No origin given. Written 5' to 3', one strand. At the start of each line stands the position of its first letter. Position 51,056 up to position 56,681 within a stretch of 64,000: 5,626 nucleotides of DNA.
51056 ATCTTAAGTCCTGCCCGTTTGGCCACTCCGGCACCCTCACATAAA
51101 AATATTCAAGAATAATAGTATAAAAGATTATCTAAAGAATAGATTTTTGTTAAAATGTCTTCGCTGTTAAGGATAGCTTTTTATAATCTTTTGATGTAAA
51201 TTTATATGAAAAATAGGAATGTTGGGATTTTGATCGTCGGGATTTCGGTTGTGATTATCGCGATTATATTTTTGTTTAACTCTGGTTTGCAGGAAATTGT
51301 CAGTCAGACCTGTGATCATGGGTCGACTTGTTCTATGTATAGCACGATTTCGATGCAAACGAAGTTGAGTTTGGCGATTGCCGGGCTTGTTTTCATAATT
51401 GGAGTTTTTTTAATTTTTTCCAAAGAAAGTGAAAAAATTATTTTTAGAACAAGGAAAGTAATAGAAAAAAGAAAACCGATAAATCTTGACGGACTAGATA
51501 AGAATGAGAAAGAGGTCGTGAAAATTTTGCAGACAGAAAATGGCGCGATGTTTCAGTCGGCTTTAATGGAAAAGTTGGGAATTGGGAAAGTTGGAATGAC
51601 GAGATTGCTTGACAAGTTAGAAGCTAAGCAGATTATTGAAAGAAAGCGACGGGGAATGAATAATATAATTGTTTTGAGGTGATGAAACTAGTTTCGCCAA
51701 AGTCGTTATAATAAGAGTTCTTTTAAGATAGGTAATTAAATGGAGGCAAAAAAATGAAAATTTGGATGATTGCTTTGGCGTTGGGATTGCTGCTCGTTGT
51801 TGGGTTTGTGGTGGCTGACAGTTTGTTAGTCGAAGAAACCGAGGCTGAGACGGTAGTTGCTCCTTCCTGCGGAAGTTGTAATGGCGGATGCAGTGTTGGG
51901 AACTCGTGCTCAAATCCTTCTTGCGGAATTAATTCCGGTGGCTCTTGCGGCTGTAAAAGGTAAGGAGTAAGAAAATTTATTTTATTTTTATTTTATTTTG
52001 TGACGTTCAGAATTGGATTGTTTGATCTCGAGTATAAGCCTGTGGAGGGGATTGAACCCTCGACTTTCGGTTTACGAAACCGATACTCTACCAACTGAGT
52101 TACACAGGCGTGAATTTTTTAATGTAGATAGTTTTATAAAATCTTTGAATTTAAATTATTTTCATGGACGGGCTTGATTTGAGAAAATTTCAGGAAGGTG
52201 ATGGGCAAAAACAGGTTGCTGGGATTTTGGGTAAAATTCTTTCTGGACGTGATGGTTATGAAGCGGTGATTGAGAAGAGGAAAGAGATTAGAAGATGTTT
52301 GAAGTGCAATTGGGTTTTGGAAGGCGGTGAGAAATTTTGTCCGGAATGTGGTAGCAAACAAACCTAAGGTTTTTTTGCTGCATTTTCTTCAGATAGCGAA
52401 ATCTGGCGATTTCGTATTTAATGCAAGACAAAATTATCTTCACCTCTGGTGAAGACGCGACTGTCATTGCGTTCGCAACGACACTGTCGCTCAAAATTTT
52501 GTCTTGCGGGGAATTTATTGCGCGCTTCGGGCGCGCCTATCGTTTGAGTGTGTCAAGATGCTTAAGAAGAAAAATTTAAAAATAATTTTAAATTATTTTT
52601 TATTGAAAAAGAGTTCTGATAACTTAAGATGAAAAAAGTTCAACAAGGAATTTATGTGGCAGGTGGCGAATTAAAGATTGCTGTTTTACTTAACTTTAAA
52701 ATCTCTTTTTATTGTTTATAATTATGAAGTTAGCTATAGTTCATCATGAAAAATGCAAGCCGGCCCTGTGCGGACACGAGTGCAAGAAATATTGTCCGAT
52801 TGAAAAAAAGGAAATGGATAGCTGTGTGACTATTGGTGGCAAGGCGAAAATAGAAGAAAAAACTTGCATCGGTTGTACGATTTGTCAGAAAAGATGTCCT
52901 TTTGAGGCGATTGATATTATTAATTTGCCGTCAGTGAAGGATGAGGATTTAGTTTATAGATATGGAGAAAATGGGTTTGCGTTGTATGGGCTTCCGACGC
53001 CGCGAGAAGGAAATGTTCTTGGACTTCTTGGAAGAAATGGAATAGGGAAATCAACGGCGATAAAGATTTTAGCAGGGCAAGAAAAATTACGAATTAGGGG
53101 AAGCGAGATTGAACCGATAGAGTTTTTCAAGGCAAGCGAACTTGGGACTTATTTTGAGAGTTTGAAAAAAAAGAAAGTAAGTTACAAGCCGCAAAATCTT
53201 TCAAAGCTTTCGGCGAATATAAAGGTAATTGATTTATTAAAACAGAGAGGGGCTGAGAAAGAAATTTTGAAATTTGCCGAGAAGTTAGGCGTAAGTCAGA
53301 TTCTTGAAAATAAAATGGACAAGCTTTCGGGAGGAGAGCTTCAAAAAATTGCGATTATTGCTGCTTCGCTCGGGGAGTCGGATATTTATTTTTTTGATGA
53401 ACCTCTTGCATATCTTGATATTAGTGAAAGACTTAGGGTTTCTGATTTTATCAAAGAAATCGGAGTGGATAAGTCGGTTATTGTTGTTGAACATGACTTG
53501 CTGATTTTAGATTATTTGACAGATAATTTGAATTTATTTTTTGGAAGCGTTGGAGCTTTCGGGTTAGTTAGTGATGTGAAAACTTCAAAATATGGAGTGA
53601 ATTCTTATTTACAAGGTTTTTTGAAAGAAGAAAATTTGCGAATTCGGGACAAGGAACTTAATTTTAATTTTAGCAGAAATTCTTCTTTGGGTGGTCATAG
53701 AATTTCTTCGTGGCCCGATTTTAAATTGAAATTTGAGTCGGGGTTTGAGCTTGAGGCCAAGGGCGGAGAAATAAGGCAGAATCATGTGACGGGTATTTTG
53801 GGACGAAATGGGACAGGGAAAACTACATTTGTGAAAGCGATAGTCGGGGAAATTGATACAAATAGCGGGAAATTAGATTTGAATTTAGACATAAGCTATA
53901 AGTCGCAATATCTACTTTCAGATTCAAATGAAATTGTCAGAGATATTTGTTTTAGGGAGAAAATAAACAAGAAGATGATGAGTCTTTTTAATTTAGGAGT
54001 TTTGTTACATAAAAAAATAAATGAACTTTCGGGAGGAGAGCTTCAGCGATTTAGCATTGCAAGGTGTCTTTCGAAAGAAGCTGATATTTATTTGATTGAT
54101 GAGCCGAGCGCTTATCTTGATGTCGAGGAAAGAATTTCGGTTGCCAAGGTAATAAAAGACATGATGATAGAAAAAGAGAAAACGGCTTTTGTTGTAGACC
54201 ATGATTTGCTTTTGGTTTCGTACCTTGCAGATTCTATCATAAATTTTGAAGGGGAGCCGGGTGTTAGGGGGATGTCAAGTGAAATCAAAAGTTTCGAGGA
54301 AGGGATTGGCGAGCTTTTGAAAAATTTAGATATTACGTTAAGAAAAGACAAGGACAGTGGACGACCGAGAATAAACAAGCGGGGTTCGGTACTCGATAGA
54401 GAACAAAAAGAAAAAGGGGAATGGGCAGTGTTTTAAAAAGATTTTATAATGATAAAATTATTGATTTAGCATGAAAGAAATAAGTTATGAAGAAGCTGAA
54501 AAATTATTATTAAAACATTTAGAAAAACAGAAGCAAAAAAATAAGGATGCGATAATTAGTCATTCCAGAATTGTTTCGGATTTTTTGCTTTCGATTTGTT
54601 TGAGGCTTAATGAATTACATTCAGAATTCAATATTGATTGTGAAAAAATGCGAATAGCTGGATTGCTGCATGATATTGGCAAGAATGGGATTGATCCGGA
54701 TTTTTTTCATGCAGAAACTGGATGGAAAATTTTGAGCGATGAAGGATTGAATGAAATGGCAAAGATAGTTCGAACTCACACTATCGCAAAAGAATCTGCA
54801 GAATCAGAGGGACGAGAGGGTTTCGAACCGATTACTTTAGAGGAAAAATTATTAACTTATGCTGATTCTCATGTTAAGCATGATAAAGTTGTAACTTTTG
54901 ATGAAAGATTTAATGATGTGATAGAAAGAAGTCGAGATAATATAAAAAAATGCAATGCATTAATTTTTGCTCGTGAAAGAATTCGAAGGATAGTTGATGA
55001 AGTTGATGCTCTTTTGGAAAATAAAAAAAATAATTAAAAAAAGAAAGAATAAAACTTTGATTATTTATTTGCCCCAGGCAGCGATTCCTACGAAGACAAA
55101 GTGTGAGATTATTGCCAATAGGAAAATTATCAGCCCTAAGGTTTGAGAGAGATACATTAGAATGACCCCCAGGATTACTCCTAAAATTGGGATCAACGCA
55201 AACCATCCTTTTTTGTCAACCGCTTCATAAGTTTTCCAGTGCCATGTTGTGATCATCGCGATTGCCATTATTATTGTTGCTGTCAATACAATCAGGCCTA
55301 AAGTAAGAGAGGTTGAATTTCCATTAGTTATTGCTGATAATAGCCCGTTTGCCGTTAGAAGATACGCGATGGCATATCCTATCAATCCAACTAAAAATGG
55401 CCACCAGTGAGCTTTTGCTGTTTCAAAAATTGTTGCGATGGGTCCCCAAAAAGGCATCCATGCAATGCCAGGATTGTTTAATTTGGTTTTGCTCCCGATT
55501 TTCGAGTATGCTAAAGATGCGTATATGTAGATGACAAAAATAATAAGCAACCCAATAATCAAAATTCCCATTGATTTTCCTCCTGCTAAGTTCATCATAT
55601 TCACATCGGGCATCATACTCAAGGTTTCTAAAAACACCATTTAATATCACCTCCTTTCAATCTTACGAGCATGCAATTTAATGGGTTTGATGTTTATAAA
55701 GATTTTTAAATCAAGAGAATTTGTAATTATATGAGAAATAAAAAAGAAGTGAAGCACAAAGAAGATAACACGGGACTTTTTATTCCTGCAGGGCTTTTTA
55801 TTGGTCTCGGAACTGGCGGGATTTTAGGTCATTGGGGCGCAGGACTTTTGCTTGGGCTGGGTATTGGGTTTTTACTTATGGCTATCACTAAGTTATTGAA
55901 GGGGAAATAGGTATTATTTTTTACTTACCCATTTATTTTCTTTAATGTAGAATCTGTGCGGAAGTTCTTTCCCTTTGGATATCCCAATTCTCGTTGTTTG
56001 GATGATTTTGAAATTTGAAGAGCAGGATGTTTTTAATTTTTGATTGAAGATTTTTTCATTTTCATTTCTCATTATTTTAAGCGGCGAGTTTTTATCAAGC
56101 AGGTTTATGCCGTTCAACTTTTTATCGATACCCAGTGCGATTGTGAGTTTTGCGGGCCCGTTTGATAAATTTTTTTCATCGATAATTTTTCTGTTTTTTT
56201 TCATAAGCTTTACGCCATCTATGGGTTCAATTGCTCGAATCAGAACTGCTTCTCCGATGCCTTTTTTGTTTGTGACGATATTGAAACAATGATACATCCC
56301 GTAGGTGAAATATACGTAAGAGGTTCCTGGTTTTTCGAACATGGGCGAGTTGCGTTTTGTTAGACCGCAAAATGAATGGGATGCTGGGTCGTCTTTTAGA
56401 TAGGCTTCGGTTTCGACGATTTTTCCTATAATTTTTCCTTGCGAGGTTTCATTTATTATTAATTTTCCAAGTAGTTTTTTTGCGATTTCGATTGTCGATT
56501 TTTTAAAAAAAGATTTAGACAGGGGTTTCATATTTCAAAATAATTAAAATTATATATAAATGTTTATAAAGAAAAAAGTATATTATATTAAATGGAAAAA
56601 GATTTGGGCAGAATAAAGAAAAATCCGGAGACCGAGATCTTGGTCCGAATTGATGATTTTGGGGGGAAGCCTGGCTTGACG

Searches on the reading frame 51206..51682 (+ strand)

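Call 93: search_protein_families(library=pfam, proteins=[window:51206-51682:+], max_evalue=0.001)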
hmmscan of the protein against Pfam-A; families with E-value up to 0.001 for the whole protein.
window:51206-51682:+ (158 aa): 3 families
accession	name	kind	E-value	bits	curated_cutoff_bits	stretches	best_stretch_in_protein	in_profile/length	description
PF24034.1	DUF7343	-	4.5e-10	39.7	27.6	1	98-157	2-61/62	Domain of unknown function (DUF7343)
PF01047.28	MarR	-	3.3e-05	24.1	24.6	1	111-148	14-51/59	MarR family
PF12802.13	MarR_2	-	0.00011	22.7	27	1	111-148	17-54/61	MarR family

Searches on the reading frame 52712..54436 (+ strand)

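Call 93: search_protein_families(library=pfam, proteins=[window:52712-54436:+], max_evalue=0.001)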
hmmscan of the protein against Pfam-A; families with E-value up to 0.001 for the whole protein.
window:52712-54436:+ (574 aa): 10 families
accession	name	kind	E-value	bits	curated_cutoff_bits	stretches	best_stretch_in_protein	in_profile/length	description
PF00005.33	ABC_tran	-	1.5e-38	132.9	25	2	353-466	7-136/137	ABC transporter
PF02463.25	SMC_N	-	2.4e-10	40.7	40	0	101-262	25-198/220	RecF/RecN/SMC N terminal domain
PF04068.21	Fer4_RLI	-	3.1e-07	30.5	23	1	5-30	1-27/35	Possible Fer4-like domain in RNase L inhibitor, RLI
PF13304.12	AAA_21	-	5.1e-06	27.2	27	0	359-426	1-60/304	AAA domain, putative AbiEii toxin, Type IV TA system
PF00004.35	AAA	-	1.3e-05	26.1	21.2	0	363-385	4-26/131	ATPase family associated with various cellular activities (AAA)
PF03193.22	RsgA_GTPase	-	6.2e-05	23.3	30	0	100-129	106-135/174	RsgA GTPase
PF13555.12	AAA_29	-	8.9e-05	22.6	27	0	354-378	19-43/61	P-loop containing region of AAA domain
PF13237.11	Fer4_10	-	0.00018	21.8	25.5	1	46-66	3-25/53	4Fe-4S dicluster domain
PF00037.32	Fer4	-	0.00047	20.3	21.1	1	46-68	2-24/24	4Fe-4S binding domain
PF14697.11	Fer4_21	-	0.00078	20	35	1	45-72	1-28/59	4Fe-4S dicluster domain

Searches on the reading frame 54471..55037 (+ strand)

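Call 93: search_protein_families(library=pfam, proteins=[window:54471-55037:+], max_evalue=0.001)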
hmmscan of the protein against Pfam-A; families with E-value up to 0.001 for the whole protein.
window:54471-55037:+ (188 aa): 1 family
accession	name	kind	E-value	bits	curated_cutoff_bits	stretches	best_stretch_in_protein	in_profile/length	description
PF01966.28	HD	-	6.8e-13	49.4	22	1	29-133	2-112/116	HD domain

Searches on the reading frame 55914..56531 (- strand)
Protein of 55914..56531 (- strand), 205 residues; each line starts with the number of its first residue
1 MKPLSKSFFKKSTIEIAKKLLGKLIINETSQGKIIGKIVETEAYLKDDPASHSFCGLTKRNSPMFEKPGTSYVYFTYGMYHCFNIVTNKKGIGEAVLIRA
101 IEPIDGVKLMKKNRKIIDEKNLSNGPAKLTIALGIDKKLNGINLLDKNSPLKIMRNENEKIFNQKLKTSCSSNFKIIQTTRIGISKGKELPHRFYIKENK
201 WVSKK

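Call 93: search_protein_families(library=pfam, proteins=[window:55914-56531:-], max_evalue=0.001)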
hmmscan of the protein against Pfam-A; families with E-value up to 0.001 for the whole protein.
window:55914-56531:- (205 aa): 1 family
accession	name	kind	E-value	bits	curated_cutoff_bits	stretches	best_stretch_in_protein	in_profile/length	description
PF02245.21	Pur_DNA_glyco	-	1.1e-64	217.5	27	1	7-200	1-181/181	Methylpurine-DNA glycosylase (MPG)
